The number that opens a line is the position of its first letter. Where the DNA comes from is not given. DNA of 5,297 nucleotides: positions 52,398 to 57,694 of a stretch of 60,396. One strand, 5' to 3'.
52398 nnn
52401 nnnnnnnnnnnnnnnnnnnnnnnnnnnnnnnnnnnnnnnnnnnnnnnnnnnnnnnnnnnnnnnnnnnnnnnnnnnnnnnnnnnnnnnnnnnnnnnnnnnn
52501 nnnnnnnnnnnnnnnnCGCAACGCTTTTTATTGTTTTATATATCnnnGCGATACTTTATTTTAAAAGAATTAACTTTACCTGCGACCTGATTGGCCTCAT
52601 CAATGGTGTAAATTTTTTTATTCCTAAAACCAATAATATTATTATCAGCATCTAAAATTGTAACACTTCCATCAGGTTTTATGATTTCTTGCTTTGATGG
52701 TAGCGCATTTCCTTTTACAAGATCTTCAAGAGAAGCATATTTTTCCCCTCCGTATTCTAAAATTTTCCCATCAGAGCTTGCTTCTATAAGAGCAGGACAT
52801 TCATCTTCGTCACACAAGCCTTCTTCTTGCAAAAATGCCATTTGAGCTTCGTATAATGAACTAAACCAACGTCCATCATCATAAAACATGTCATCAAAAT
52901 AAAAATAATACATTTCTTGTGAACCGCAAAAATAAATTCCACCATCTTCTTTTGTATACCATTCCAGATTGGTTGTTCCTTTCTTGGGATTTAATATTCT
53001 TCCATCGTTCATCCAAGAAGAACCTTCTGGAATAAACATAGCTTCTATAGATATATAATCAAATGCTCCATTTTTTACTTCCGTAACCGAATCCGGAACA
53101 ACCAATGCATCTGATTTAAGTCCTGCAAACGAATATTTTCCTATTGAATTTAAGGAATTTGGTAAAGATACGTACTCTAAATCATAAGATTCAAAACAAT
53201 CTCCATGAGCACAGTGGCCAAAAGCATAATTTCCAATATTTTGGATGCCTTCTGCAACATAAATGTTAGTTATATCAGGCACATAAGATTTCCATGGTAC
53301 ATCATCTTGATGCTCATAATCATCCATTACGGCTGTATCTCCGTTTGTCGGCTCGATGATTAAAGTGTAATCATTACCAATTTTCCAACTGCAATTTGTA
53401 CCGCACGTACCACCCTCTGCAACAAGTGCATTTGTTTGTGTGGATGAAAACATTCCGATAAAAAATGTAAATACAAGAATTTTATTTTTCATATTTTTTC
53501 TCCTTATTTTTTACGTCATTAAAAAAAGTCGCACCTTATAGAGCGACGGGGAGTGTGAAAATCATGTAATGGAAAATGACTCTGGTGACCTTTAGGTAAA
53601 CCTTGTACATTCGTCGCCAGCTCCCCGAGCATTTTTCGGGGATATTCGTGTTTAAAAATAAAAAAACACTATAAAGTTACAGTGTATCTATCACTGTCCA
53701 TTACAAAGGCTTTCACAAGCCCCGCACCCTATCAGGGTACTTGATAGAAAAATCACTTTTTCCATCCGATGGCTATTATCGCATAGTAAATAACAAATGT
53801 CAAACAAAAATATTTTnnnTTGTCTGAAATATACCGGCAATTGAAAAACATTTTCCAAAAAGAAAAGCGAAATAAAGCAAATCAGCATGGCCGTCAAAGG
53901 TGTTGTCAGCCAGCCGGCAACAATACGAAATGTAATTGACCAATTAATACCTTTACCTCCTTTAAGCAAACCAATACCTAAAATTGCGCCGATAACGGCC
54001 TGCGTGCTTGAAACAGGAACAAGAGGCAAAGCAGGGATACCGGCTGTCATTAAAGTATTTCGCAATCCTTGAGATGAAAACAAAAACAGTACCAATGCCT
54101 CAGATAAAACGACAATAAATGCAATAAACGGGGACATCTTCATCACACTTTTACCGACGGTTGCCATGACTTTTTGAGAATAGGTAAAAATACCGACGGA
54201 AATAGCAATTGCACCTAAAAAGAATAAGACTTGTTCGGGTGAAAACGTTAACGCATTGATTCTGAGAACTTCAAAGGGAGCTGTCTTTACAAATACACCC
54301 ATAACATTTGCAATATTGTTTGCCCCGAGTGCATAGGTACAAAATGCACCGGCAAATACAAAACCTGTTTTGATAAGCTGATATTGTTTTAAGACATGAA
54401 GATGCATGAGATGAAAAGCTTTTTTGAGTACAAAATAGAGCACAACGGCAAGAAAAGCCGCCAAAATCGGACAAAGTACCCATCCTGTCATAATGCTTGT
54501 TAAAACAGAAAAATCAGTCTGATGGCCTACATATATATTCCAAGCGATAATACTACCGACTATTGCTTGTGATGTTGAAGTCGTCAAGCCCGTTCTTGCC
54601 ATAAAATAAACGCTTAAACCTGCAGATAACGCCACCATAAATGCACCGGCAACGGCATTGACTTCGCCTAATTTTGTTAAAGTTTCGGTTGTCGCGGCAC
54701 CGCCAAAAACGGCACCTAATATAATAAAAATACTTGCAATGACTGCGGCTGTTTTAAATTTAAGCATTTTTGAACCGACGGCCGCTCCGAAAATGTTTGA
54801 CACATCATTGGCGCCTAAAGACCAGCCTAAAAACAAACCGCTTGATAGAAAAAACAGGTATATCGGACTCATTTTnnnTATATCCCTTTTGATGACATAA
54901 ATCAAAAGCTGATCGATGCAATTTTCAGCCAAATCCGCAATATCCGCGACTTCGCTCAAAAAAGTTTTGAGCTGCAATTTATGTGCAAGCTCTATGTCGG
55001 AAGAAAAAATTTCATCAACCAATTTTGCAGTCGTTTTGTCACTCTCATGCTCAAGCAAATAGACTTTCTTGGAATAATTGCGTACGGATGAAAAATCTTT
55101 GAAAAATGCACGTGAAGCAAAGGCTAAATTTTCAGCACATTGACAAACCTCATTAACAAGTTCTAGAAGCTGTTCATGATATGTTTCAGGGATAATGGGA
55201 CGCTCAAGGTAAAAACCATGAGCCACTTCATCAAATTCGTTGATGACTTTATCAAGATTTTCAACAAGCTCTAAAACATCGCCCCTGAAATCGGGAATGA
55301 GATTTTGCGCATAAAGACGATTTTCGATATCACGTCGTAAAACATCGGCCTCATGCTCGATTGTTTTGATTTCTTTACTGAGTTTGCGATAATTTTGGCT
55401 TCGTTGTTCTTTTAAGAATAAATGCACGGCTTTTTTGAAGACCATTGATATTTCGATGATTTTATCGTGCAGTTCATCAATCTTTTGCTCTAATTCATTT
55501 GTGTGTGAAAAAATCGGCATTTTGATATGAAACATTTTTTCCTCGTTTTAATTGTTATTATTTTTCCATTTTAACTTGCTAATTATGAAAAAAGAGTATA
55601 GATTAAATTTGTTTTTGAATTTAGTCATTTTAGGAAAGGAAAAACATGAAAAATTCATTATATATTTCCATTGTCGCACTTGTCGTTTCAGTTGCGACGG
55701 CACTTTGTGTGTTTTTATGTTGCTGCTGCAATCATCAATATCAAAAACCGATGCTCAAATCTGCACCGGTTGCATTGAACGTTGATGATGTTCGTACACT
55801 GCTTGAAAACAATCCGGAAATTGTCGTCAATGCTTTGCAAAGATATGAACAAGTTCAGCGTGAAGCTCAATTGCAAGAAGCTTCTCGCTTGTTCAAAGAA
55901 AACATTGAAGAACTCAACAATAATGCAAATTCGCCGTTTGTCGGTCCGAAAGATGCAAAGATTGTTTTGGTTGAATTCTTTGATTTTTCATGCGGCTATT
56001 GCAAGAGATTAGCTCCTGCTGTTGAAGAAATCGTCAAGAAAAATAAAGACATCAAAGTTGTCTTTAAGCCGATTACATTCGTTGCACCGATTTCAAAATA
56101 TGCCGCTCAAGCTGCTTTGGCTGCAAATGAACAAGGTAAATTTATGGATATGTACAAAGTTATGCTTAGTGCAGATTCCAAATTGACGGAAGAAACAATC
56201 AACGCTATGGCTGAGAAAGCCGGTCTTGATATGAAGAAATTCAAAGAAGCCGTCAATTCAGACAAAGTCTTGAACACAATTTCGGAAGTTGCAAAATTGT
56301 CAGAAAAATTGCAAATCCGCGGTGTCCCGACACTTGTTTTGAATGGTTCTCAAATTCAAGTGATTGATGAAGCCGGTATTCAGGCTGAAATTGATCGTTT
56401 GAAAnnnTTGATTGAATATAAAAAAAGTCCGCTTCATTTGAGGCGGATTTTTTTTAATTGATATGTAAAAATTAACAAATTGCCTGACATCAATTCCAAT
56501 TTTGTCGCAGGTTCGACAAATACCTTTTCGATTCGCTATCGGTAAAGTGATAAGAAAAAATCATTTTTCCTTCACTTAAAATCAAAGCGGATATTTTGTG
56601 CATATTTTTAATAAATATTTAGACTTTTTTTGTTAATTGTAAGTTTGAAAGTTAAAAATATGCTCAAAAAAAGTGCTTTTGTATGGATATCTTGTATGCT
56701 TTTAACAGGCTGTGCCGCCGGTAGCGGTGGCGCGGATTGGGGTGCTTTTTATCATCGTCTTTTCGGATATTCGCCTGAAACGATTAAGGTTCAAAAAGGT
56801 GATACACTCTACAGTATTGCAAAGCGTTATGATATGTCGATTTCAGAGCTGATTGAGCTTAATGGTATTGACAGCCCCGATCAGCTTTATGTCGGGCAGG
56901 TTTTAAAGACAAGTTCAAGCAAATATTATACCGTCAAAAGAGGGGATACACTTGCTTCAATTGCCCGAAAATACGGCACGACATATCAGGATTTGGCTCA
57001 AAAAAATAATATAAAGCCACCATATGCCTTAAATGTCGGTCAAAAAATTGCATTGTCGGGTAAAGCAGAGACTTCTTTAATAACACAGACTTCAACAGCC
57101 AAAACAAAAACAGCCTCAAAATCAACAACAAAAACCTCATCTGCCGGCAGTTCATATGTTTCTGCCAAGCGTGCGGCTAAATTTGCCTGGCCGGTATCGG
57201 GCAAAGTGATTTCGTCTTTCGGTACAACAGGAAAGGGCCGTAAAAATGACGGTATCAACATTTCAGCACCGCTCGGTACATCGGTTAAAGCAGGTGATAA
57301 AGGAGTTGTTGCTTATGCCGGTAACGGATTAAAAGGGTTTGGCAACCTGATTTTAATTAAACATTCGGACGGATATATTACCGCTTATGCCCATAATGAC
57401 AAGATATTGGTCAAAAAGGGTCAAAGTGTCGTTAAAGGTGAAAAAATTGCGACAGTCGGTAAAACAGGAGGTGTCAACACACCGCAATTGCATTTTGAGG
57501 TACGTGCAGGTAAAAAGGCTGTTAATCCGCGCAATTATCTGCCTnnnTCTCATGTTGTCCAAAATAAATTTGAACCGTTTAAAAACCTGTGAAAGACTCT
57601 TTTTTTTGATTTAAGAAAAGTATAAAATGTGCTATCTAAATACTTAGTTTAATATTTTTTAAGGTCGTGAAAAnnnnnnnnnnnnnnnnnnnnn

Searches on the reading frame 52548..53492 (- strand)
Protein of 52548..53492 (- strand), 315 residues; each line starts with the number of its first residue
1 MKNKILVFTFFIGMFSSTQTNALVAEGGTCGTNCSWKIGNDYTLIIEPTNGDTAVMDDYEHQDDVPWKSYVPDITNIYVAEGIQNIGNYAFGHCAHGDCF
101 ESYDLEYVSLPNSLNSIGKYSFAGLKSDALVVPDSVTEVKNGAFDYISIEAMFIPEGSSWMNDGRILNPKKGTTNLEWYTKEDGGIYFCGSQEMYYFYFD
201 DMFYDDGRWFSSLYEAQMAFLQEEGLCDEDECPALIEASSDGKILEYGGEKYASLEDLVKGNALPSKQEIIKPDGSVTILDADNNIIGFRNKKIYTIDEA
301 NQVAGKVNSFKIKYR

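Call 7: search_protein_families(library=pfam, proteins=[window:52548-53492:-], max_evalue=1)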
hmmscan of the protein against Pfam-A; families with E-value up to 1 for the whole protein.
window:52548-53492:- (315 aa): 3 families
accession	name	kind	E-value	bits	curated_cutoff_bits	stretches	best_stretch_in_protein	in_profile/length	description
PF13306.12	LRR_5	-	1.1e-12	48.4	27.7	2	98-158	6-67/127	BspA type Leucine rich repeat region (6 copies)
PF04185.19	Phosphoesterase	-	0.11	12.1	23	1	9-78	122-192/356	Phosphoesterase family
PF16680.11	Ig_4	-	0.22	12.5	30.1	1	159-191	16-49/71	T-cell surface glycoprotein CD3 delta chain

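Call 8: search_protein_families(library=ncbifam, proteins=[window:52548-53492:-], max_evalue=1)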
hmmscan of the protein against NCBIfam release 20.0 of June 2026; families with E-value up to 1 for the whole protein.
window:52548-53492:- (315 aa): 1 family
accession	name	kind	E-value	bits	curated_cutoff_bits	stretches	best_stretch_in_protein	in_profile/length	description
NF047961.1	adhesin_HupY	equivalog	6.2e-05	21.3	1250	1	74-144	188-250/978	leucine-rich repeat adhesin HupY/LrrG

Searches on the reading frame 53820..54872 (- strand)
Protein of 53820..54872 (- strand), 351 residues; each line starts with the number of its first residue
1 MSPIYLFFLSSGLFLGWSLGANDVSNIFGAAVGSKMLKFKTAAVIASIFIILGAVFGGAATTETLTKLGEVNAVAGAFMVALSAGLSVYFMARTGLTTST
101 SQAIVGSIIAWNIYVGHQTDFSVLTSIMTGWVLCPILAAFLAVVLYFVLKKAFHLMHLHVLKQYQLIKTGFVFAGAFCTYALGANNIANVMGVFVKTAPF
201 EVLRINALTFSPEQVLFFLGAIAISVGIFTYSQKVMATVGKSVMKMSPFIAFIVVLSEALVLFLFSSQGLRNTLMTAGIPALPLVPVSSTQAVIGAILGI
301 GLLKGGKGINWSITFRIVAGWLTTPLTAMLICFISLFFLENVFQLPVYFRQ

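Call 45: search_protein_families(library=pfam, proteins=[window:53820-54872:-], max_evalue=0.0001)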
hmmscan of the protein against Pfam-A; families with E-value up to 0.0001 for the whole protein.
window:53820-54872:- (351 aa): 1 family
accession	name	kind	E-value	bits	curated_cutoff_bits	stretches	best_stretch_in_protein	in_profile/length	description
PF01384.25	PHO4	-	4.9e-56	190.6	33.7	2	20-331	2-349/350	Phosphate transporter family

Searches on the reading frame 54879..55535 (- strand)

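Call 45: search_protein_families(library=pfam, proteins=[window:54879-55535:-], max_evalue=0.0001)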
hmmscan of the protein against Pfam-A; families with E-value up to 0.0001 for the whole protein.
window:54879-55535:- (219 aa): 1 family
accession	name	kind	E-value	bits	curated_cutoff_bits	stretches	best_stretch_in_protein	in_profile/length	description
PF01865.21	PhoU_div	-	4.2e-22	79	24.4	1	14-215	8-213/214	Protein of unknown function DUF47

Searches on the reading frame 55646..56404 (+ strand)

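Call 45: search_protein_families(library=pfam, proteins=[window:55646-56404:+], max_evalue=0.0001)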
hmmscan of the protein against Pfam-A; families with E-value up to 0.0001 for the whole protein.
window:55646-56404:+ (253 aa): 6 families
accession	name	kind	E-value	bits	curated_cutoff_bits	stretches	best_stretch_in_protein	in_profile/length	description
PF01323.26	DSBA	-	8.6e-23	81.6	25.6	1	108-238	2-176/191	DSBA-like thioredoxin domain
PF13462.12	Thioredoxin_4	-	4.9e-22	79.3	23.2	1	94-250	3-164/165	Thioredoxin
PF00085.26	Thioredoxin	-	1.3e-09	38.4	23.5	1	103-140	17-53/103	Thioredoxin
PF13098.12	Thioredoxin_2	-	7.3e-08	33.1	27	1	103-239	4-87/104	Thioredoxin-like domain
PF13743.12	Thioredoxin_5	-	1.7e-07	31.6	27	1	168-234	98-165/186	Thioredoxin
PF13192.12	Thioredoxin_3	-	1.4e-06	28.6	24.8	0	113-153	7-46/76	Thioredoxin domain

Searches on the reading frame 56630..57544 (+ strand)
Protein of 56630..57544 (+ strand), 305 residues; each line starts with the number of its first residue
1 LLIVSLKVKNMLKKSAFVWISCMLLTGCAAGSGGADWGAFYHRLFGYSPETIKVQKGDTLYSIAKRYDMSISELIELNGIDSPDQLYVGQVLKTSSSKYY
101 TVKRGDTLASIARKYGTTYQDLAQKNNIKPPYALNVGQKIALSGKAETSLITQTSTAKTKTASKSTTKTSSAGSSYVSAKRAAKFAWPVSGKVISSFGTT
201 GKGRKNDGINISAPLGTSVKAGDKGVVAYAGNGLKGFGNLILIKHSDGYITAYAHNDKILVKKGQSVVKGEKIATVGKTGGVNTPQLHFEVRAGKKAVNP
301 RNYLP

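Call 45: search_protein_families(library=pfam, proteins=[window:56630-57544:+], max_evalue=0.0001)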
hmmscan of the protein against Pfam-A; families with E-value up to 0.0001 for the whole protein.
window:56630-57544:+ (305 aa): 3 families
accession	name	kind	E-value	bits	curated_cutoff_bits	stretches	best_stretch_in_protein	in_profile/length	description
PF01476.26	LysM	-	2.6e-37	127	20.9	2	53-93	2-41/43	LysM domain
PF01551.29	Peptidase_M23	-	3.9e-32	110.8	28.7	1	205-300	2-96/96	Peptidase family M23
PF23473.1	LysM3_LYK4_5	-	8.3e-07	29.4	29.3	0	100-129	5-34/48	LYK4/5 LysM3 domain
